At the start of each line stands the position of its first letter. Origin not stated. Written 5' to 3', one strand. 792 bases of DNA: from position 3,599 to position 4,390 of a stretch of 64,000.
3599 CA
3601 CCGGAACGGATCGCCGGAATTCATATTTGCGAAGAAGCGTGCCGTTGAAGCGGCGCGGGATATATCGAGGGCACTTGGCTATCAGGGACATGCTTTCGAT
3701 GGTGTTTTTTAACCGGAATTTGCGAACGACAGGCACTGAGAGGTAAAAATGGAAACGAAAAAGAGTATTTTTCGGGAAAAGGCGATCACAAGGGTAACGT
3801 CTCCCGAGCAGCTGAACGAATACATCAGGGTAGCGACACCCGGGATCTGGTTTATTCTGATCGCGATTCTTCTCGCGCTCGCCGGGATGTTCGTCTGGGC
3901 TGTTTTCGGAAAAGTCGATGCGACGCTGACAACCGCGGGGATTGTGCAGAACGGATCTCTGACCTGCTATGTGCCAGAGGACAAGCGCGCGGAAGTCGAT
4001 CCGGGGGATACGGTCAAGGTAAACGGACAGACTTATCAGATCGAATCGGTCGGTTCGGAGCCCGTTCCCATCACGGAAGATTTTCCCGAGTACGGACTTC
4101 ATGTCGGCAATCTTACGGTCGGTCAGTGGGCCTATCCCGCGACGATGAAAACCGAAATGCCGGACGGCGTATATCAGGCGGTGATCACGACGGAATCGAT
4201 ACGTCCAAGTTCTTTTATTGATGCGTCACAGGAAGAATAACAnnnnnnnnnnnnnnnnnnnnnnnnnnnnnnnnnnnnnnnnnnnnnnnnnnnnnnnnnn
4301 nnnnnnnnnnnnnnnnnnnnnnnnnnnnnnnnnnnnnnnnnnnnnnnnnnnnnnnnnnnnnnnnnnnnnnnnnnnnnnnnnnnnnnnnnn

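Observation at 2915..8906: Cargo-less NHLM/PCAT-type three-gene peptide exporter behind an IclR regulator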

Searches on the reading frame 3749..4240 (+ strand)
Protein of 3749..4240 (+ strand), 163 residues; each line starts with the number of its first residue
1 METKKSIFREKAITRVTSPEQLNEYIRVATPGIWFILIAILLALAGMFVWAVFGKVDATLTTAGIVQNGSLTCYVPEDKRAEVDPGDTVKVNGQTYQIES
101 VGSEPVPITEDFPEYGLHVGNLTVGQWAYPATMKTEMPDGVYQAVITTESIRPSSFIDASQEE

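Call 3: search_protein_families(library=ncbifam, proteins=[window:3749-4240:+], max_evalue=0.01)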
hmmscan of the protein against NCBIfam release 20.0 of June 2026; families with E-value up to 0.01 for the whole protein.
window:3749-4240:+ (163 aa): 2 families
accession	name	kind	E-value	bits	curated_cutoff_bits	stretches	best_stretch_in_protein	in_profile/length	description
TIGR03794.1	NHLM_micro_HlyD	equivalog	9.8e-10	37.9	156.2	1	15-69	1-55/421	NHLP bacteriocin system secretion protein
TIGR01843.1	type_I_hlyD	subfamily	0.0021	17.1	208.65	1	32-67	3-38/422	HlyD family type I secretion periplasmic adaptor subunit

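Call 4: search_protein_families(library=pfam, proteins=[window:3749-4240:+], max_evalue=0.01)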
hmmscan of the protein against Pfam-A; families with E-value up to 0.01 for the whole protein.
window:3749-4240:+ (163 aa): 2 families
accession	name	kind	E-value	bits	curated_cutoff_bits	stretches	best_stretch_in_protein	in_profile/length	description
PF05354.17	Phage_attach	-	0.0054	17.7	26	0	69-101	54-86/99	Phage Head-Tail Attachment protein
PF03829.18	PTSIIA_gutA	-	0.008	16.5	25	0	78-104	44-70/113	PTS system glucitol/sorbitol-specific IIA component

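Call 8: find_homologous_proteins(query=window:3749-4237:+, max_evalue=0.001)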
Query window:3749-4237:+ (163 aa): 15 proteins with E <= 0.001 among 91 candidates.
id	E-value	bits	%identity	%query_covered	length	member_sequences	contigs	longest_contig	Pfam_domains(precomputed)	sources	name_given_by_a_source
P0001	1.2e-102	358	99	100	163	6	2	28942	-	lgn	-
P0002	4.4e-87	308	85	100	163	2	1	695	-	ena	-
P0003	1.9e-86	306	84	99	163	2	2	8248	-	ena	-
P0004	2.8e-86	305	85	100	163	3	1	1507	-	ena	-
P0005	1.7e-83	296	80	100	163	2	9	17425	-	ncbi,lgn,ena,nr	ncbi:MAG: hypothetical protein IKY03_00870 [Clostridia bacterium]|nr:hypothetical protein [Clostridi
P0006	1.9e-83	296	80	100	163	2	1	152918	-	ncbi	-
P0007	1.5e-82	293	82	99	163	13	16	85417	-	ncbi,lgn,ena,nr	ncbi:MAG: hypothetical protein II914_09410 [Clostridia bacterium]|nr:hypothetical protein [Clostridi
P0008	1.9e-81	289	81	99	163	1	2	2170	-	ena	-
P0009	2.9e-57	211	58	94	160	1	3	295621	-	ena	-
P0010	7.0e-48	180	88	60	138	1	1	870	-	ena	-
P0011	9.9e-41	157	45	93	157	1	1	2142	-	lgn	-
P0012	8.8e-35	138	40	99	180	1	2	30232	-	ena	-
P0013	7.8e-16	76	95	27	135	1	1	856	-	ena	-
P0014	1.5e-14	72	64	33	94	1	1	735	-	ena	-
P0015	2.3e-12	65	33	88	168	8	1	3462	-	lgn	-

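Call 9: find_encoding_contigs(protein=P0009, flank=10000, max_places=3)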
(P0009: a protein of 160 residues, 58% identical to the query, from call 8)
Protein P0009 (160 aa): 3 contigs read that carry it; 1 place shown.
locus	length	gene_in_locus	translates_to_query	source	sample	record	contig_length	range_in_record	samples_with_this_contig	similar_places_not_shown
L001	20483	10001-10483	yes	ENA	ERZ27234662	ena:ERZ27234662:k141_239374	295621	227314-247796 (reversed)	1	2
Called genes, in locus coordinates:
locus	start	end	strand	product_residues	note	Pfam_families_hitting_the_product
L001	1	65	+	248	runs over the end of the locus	PF12746:GNAT_acetyltran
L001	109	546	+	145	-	PF13527:Acetyltransf_9 (weak), PF00583:Acetyltransf_1, PF13508:Acetyltransf_7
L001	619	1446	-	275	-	PF02361:CbiQ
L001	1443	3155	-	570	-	PF03193:RsgA_GTPase (faint), PF13476:AAA_23 (faint), PF00005:ABC_tran, PF02463:SMC_N (faint), PF13555:AAA_29 (faint), PF12558:DUF3744, PF00005:ABC_tran, PF13304:AAA_21 (weak)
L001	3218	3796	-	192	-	PF07155:ECF-ribofla_trS, PF12822:ECF_trnsprt (weak)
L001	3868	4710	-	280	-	PF01887:SAM_HAT_N, PF20257:SAM_HAT_C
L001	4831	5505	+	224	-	PF00702:Hydrolase, PF13419:HAD_2, PF13242:Hydrolase_like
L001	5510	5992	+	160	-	PF04073:tRNA_edit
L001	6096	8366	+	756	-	PF01751:Toprim, PF01131:Topoisom_bac, PF01396:Zn_ribbon_Top1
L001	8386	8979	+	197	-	PF02586:SRAP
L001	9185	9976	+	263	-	PF02082:Rrf2 (faint), PF09339:HTH_IclR, PF12802:MarR_2 (weak), PF25213:HVO_A0261_N (weak), PF01614:IclR_C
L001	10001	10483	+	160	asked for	-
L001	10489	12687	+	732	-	PF03412:Peptidase_C39, PF13529:Peptidase_C39_2 (faint), PF00664:ABC_membrane, PF00005:ABC_tran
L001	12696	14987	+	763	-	PF02463:SMC_N (faint), PF00664:ABC_membrane, PF00005:ABC_tran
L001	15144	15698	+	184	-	-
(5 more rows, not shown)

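Call 10: find_encoding_contigs(protein=P0012, flank=10000, max_places=3)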
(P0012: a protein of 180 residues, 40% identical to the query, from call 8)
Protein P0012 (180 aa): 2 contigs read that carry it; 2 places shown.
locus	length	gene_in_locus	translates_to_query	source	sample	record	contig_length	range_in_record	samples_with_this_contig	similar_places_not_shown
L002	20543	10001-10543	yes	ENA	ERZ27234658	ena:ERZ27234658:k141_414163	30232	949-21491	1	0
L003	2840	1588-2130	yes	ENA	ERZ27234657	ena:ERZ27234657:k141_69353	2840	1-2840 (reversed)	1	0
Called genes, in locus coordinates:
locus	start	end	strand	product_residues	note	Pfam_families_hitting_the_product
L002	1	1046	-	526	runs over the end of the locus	PF00005:ABC_tran, PF13304:AAA_21 (faint), PF00005:ABC_tran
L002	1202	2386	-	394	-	PF12683:DUF3798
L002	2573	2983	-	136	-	PF13470:PIN_3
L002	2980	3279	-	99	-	PF04221:RelB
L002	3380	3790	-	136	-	PF13581:HATPase_c_2, PF02518:HATPase_c (weak)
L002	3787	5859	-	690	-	PF07694:5TM-5TMR_LYT, PF07228:SpoIIE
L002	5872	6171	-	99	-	PF01740:STAS, PF13466:STAS_2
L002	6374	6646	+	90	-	PF12844:HTH_19, PF13560:HTH_31 (faint), PF01381:HTH_3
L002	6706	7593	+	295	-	PF00198:2-oxoacid_dh (weak)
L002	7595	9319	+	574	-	PF00501:AMP-binding, PF13193:AMP-binding_C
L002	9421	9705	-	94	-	PF08239:SH3_3 (weak)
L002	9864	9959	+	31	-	-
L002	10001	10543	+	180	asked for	-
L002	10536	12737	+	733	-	PF03412:Peptidase_C39, PF13529:Peptidase_C39_2 (weak), PF00664:ABC_membrane, PF00005:ABC_tran, PF02463:SMC_N (faint)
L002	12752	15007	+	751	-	PF00664:ABC_membrane, PF00005:ABC_tran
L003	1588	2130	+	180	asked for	-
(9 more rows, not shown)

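Call 13: find_encoding_contigs(protein=P0015, flank=10000, max_places=4)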
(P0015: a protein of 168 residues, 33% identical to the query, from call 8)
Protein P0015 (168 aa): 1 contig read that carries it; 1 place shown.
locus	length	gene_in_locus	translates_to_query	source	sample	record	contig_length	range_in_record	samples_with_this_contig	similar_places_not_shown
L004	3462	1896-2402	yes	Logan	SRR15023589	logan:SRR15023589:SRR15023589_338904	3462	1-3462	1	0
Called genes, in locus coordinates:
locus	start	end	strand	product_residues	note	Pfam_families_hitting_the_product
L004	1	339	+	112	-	?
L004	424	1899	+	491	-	PF04055:Radical_SAM, PF13353:Fer4_12 (weak)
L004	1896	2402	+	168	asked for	-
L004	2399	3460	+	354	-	?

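Call 14: find_encoding_contigs(protein=P0011, flank=10000, max_places=4)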
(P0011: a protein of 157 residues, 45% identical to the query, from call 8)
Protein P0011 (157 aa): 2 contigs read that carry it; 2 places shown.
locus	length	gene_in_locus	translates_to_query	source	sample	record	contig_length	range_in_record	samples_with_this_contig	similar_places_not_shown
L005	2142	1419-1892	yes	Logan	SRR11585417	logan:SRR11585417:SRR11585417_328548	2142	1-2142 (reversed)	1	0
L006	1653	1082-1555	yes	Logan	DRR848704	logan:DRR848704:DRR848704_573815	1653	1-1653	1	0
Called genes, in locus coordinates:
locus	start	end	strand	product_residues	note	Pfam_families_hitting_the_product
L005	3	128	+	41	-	?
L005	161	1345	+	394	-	PF01740:STAS, PF13466:STAS_2, PF01636:APH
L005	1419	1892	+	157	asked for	-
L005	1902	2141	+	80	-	?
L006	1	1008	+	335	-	?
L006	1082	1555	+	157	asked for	-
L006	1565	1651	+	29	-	?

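Call 26: predict_structure(alignment_id=A1)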
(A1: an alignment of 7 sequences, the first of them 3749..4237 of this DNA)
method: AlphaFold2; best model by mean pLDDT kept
length: 163 residues; sequences in the alignment: 7
mean_pLDDT: 80.6   pTM: 0.58
mean pLDDT of the five models: 80.6, 79.8, 79.8, 79.2, 77.4
residues with pLDDT >= 90: 66; 70-90: 59; 50-70: 23; < 50: 15
segments of 3 or more residues with pLDDT < 50: 1-14
pLDDT, mean of each block of 10 residues (from residue 1): 41 53 68 85 87 80 92 91 90 92 91 87 91 93 88 67 50
secondary structure, 60 per line:
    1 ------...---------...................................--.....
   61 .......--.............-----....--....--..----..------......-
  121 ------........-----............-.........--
elements in order: H19-53 E56-67 E70-76 H77-82 E88-91 E94-97 H114-119 E127-134 E140-151 H153-161

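Call 27: search_protein_representatives(alignment_id=A1)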
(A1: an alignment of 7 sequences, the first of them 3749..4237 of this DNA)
Query: 7 sequences, 161 profile positions. Proteins with E-value up to 0.001 (for the whole library): 4570; up to 1e-10: 1901; up to 1e-30: 305. The best 150 are listed.
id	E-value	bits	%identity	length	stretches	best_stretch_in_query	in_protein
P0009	3.0e-73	261.3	-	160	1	1-159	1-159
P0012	9.0e-65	233.7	-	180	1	2-161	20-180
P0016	8.4e-55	201.3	-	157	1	3-157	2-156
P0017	3.1e-54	199.5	-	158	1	3-157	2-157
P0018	3.2e-51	189.7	-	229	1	3-158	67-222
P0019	8.7e-50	185.0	-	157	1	3-148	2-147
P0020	8.9e-49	181.7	-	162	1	3-157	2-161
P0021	1.3e-48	181.2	-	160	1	3-157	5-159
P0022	1.4e-48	181.1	-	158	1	1-157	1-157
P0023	1.6e-48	180.9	-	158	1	4-157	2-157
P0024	1.7e-48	180.8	-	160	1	3-157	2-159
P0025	3.6e-48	179.8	-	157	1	1-157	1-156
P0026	1.5e-47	177.8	-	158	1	1-157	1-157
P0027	2.1e-47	177.3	-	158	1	1-157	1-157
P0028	2.3e-47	177.1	-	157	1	3-157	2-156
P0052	1.8e-43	164.5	-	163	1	1-158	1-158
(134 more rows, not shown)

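Call 31: find_related_loci(query=A1, collection=genome_contigs, flank=10000)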
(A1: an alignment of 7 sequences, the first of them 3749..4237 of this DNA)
Query A1 (163 aa) in genome_contigs; peptide patterns used: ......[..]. (x = any residue, [..] = any of these).
600 stretches matched a pattern (row limit reached: there are more); 541 encode a relative of the query (tblastn E <= 1e-3); the best 80 are kept; 80 distinct loci.
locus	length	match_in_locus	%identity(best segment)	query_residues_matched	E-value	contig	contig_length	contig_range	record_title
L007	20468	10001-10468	47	2-157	4e-52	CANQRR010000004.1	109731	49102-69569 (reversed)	MAG: uncultured Lachnospiraceae bacterium isolate Lapin-008__bin26 genome assembly, contig: Lapin-008__NODE_193_length_1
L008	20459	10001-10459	48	5-157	1e-51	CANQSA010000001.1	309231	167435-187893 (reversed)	MAG: uncultured Lachnospiraceae bacterium isolate Lapin-021__bin41 genome assembly, contig: Lapin-021__NODE_6_length_309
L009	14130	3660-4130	46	1-157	2e-50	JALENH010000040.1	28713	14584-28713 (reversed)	MAG: Eubacterium sp. isolate SUG160 k141_7555281, whole genome shotgun sequence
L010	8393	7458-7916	47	5-157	4e-50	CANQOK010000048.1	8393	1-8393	MAG: uncultured Lachnospiraceae bacterium isolate Lapin-032__bin73 genome assembly, contig: Lapin-032__NODE_11263_length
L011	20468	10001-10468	44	2-157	2e-49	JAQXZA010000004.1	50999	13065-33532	MAG: Clostridia bacterium isolate SUG1651 k141_693364, whole genome shotgun sequence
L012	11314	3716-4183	48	4-157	2e-48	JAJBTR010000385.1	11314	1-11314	MAG: Lachnospiraceae bacterium isolate U_126896 U_126896=NODE_506_length_11314_cov_6.558042, whole genome shotgun sequen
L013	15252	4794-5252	48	4-157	4e-48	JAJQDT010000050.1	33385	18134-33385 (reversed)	MAG: Lachnospiraceae bacterium isolate MI.11_2 NODE_150_length_33385_cov_31.542544, whole genome shotgun sequence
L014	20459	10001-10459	48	4-157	2e-48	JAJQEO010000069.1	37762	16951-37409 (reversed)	MAG: Lachnospiraceae bacterium isolate MI.9_6 NODE_124_length_37762_cov_23.128013, whole genome shotgun sequence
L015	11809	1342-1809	49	4-157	2e-47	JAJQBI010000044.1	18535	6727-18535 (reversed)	MAG: Clostridiales bacterium isolate C.2_4 NODE_523_length_18535_cov_15.374188, whole genome shotgun sequence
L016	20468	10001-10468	46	2-157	5e-47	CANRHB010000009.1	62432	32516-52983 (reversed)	MAG: uncultured Clostridia bacterium isolate Lapin-020__bin46 genome assembly, contig: Lapin-020__NODE_437_length_62432_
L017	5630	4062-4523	44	4-157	4e-47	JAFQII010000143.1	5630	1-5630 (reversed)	MAG: Clostridia bacterium isolate RGIG1846 Goat_Cecum-5__c345015, whole genome shotgun sequence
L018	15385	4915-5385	43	1-157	9e-47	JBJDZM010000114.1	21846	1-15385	MAG: Eubacteriales bacterium isolate LOHA04_bin.016 NODE_809_length_21846_cov_12.437750, whole genome shotgun sequence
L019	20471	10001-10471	45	1-157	2e-46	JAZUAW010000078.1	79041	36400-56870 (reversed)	MAG: Faecousia sp. isolate T1900045318_YK20190007.MAGScoT_cleanbin_000051 SGB_6331_k141_1645211, whole genome shotgun se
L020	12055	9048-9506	44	5-157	2e-46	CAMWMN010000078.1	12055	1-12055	MAG TPA_asm: uncultured Clostridia bacterium isolate SRR14411333_bin.6_metawrap_v1.3_MAG genome assembly, contig: NODE.4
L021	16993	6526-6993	46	2-157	3e-46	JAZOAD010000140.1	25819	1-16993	MAG: Faecousia sp. isolate T1900044764_TS20190230.MAGScoT_cleanbin_000038 SGB_2393_k141_1745391, whole genome shotgun se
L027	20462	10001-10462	43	4-157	1e-45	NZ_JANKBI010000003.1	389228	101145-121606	Murimonas intestini strain DSM 26524 NODE_3_length_389228_cov_8.367824, whole genome shotgun sequence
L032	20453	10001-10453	42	7-157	1e-45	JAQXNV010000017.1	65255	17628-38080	MAG: Oscillospiraceae bacterium isolate SUG1362 k141_5451273, whole genome shotgun sequence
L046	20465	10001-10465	41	3-157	2e-44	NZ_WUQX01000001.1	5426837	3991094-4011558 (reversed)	Sporofaciens musculi strain WCA-9-b2 tig00000001_pilon, whole genome shotgun sequence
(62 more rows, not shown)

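Call 39: find_encoding_contigs(protein=P0006, flank=10000, max_places=2)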
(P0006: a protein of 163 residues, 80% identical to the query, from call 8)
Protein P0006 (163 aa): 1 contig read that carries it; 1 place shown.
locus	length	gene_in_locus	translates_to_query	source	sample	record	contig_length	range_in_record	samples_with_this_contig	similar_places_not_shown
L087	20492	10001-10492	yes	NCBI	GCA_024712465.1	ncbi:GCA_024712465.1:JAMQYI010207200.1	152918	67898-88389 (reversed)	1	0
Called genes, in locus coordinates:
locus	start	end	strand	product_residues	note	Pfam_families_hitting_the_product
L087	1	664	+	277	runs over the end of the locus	PF00702:Hydrolase, PF08282:Hydrolase_3, PF05116:S6PP (weak)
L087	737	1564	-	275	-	PF02361:CbiQ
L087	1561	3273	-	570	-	PF03193:RsgA_GTPase (faint), PF13476:AAA_23 (faint), PF00005:ABC_tran, PF02463:SMC_N (faint), PF13401:AAA_22 (faint), PF12558:DUF3744, PF00005:ABC_tran, PF13304:AAA_21 (weak), +1 more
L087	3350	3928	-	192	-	PF07155:ECF-ribofla_trS, PF12822:ECF_trnsprt (weak)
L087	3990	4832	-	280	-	PF01887:SAM_HAT_N, PF20257:SAM_HAT_C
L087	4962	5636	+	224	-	PF00702:Hydrolase, PF13419:HAD_2, PF13242:Hydrolase_like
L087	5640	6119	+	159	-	PF04073:tRNA_edit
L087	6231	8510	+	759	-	PF01751:Toprim, PF01131:Topoisom_bac, PF01396:Zn_ribbon_Top1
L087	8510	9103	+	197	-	PF02586:SRAP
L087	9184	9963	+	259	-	PF02082:Rrf2 (faint), PF09339:HTH_IclR, PF25212:HVO_A0114 (weak), PF25213:HVO_A0261_N, PF01022:HTH_5 (weak), PF01614:IclR_C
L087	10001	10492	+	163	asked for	-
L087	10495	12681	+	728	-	PF03412:Peptidase_C39, PF12385:Peptidase_C70 (faint), PF13529:Peptidase_C39_2 (faint), PF00664:ABC_membrane, PF00005:ABC_tran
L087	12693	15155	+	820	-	PF02463:SMC_N (faint), PF00664:ABC_membrane, PF00005:ABC_tran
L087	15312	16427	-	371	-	-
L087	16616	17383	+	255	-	PF06094:GGACT (weak)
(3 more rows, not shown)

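Call 40: find_encoding_contigs(protein=P0007, flank=10000, max_places=3)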
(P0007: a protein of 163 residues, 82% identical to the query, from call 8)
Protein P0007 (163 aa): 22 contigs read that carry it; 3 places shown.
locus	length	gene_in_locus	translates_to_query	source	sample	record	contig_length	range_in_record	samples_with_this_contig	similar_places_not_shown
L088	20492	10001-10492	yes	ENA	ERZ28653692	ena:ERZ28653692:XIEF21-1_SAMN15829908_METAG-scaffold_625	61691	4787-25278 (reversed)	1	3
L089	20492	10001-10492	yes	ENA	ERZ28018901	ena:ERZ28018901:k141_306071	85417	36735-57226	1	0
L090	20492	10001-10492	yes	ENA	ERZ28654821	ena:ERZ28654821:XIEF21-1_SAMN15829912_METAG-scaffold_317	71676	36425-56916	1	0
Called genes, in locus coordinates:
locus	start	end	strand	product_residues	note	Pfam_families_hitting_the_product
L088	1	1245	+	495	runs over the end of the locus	-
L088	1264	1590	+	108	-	-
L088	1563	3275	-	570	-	PF03193:RsgA_GTPase (faint), PF00005:ABC_tran, PF00006:ATP-synt_ab (faint), PF02463:SMC_N (faint), PF13476:AAA_23 (faint), PF12558:DUF3744, PF00005:ABC_tran, PF13304:AAA_21 (weak), +1 more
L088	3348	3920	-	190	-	PF07155:ECF-ribofla_trS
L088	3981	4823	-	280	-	PF01887:SAM_HAT_N, PF20257:SAM_HAT_C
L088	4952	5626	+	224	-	PF00702:Hydrolase, PF13419:HAD_2, PF13242:Hydrolase_like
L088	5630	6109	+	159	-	PF04073:tRNA_edit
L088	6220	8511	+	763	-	PF01751:Toprim, PF01131:Topoisom_bac, PF01396:Zn_ribbon_Top1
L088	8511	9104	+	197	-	PF02586:SRAP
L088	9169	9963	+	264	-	PF25213:HVO_A0261_N (weak), PF01022:HTH_5 (faint), PF09339:HTH_IclR, PF25212:HVO_A0114 (weak), PF01614:IclR_C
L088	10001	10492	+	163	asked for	-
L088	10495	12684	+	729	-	PF03412:Peptidase_C39, PF12385:Peptidase_C70 (weak), PF13529:Peptidase_C39_2 (faint), PF00664:ABC_membrane, PF00005:ABC_tran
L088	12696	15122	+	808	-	PF00664:ABC_membrane, PF00005:ABC_tran, PF02463:SMC_N (faint)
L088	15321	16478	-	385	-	-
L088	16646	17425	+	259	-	PF06094:GGACT (weak), PF13772:AIG2_2 (weak)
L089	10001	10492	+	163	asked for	-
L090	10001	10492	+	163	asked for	-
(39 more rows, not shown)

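Call 54: list_cluster_members(proteins=[P0005, P0007, L027:9998-10468:+, P0016, P0017, P0022, P0026, P0052])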
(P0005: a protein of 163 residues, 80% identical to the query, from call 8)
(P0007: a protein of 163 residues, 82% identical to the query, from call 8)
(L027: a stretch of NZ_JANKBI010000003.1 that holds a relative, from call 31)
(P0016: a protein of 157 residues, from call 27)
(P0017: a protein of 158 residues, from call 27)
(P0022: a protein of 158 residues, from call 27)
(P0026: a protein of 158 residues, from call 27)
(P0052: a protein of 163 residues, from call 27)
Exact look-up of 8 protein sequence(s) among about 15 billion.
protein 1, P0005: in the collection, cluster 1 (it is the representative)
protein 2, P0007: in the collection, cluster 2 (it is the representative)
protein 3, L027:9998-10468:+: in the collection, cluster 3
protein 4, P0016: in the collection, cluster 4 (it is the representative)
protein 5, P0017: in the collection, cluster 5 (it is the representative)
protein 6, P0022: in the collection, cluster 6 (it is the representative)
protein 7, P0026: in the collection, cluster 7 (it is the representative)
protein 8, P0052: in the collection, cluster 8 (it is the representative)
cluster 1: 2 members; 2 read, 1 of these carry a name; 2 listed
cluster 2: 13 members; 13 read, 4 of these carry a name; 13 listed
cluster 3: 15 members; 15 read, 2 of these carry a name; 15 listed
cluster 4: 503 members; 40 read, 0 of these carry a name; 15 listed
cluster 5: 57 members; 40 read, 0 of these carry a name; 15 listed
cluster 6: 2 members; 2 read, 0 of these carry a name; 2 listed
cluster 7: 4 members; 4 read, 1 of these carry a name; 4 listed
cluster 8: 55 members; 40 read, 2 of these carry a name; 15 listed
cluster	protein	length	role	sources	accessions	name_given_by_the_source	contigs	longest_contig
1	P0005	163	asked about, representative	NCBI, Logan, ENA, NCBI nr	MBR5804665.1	MAG: hypothetical protein IKY03_00870 [Clostridia bacterium] | hypothetical protein [Clostridia bacterium]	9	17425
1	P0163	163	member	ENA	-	-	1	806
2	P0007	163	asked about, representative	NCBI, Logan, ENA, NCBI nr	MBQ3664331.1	MAG: hypothetical protein II914_09410 [Clostridia bacterium] | hypothetical protein [Clostridia bacterium]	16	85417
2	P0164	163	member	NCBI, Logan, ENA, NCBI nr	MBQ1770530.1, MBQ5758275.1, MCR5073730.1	MAG: hypothetical protein II000_01095 [Clostridia bacterium] | hypothetical protein [Clostridia bacterium]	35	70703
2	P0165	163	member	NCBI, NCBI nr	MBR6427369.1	MAG: hypothetical protein IKS28_06030 [Clostridia bacterium] | hypothetical protein [Clostridia bacterium]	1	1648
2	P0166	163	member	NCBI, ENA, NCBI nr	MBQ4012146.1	MAG: hypothetical protein II602_06360 [Erysipelotrichales bacterium] | hypothetical protein [Erysipelotrichales bacterium]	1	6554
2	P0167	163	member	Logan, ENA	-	-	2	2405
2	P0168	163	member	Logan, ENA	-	-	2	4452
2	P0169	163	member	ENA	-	-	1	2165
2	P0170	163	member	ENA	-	-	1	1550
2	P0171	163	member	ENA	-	-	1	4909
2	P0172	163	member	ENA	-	-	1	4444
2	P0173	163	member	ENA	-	-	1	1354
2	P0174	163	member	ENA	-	-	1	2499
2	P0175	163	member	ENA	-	-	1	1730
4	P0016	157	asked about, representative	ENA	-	-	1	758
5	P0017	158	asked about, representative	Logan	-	-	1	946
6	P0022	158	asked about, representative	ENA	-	-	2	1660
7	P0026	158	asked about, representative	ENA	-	-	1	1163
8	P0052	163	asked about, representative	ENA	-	-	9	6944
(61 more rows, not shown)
